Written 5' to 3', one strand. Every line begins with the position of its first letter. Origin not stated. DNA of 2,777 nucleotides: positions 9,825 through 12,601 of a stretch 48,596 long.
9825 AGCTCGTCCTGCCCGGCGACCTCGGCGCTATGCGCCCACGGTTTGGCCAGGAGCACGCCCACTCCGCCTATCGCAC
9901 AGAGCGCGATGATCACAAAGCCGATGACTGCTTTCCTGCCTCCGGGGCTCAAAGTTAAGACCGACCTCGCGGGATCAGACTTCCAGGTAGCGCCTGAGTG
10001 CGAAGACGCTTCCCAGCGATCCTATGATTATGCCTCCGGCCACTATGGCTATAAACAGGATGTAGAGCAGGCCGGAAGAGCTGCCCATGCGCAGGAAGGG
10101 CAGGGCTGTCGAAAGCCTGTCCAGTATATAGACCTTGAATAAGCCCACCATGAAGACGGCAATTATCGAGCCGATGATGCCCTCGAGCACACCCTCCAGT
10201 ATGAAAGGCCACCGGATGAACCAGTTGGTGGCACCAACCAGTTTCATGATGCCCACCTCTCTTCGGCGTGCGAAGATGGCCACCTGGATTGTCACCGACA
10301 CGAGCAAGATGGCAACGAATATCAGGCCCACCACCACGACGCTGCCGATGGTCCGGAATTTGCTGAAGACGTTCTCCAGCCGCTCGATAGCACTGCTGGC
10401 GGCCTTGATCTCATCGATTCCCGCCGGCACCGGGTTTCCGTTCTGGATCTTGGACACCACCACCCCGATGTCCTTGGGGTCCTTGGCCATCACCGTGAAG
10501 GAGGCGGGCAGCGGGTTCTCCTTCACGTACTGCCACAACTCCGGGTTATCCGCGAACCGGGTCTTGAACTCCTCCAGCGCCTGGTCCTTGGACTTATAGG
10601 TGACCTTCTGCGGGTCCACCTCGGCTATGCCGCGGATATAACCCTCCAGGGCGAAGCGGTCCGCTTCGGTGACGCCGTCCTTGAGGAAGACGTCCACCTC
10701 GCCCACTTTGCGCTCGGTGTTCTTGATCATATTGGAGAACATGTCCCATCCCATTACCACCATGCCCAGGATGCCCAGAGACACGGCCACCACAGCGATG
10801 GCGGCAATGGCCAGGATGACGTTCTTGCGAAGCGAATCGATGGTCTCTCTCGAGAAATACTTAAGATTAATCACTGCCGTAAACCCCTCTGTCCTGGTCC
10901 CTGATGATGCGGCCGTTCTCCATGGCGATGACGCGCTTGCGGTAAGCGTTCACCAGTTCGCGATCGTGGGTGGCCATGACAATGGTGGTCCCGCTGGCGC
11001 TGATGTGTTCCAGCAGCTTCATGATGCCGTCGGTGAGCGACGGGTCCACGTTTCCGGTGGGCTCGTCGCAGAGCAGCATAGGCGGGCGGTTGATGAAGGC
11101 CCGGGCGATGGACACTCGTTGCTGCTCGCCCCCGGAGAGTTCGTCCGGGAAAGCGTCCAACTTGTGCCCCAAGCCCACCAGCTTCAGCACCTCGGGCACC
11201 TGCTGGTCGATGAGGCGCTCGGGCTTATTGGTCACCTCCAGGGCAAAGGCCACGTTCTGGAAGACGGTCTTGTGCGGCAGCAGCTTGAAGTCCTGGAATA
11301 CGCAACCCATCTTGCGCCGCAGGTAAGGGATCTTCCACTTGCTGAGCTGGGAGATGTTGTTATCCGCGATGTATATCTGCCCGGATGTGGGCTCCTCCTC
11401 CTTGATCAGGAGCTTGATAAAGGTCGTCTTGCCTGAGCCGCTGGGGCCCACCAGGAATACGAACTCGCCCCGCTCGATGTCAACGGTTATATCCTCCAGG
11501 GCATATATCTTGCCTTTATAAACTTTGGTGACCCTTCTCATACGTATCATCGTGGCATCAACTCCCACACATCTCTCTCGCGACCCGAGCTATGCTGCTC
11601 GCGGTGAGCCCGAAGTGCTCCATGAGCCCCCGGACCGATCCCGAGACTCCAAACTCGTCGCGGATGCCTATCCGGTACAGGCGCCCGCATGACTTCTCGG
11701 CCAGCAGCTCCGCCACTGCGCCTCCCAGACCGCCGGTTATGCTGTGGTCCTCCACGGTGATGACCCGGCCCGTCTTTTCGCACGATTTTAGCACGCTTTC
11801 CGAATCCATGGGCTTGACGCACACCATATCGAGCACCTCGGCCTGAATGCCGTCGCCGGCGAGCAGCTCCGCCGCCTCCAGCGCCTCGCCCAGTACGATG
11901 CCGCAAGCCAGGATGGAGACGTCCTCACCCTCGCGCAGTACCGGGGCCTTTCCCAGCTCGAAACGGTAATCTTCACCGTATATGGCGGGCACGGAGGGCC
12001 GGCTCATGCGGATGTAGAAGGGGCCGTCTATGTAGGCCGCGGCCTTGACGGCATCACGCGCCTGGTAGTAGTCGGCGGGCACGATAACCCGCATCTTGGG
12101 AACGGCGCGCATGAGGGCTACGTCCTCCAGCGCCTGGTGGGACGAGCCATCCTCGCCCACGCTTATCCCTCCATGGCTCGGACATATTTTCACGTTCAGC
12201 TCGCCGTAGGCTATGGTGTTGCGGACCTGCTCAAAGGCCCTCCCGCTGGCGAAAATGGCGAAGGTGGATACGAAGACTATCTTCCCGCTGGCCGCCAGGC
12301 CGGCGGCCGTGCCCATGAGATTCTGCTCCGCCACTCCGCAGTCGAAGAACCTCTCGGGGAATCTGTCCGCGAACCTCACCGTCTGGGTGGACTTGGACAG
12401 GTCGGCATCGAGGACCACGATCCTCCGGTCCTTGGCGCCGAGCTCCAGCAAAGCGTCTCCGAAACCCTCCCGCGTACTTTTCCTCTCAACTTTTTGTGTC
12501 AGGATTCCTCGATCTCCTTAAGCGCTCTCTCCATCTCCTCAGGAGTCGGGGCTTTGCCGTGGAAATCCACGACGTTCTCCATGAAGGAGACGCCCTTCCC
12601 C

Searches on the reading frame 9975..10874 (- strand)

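Call 69: search_protein_families(library=pfam, proteins=[window:9975-10874:-], max_evalue=0.00001)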
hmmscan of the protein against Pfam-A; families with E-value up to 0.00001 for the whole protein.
window:9975-10874:- (299 aa): 2 families
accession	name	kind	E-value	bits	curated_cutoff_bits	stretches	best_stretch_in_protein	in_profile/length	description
PF18075.7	FtsX_ECD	-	4.2e-20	72.6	23.5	1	59-145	2-89/96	FtsX extracellular domain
PF02687.27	FtsX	-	2.6e-14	53.7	25.5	1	179-297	2-116/120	FtsX-like permease C-terminal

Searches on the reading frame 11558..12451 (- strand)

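Call 69: search_protein_families(library=pfam, proteins=[window:11558-12451:-], max_evalue=0.00001)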
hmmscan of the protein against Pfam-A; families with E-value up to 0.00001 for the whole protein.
window:11558-12451:- (297 aa): 3 families
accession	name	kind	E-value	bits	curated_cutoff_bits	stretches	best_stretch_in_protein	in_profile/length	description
PF02779.29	Transket_pyr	-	5.8e-44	150.2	27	1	3-155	15-173/174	Transketolase, pyrimidine binding domain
PF02780.25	Transketolase_C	-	3.2e-33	114.7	25.9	1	167-287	1-124/124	Transketolase, C-terminal domain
PF22613.1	Transketolase_C_1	-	3.2e-08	34.2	27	1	175-283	11-113/113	Transketolase-like TK C-terminal domain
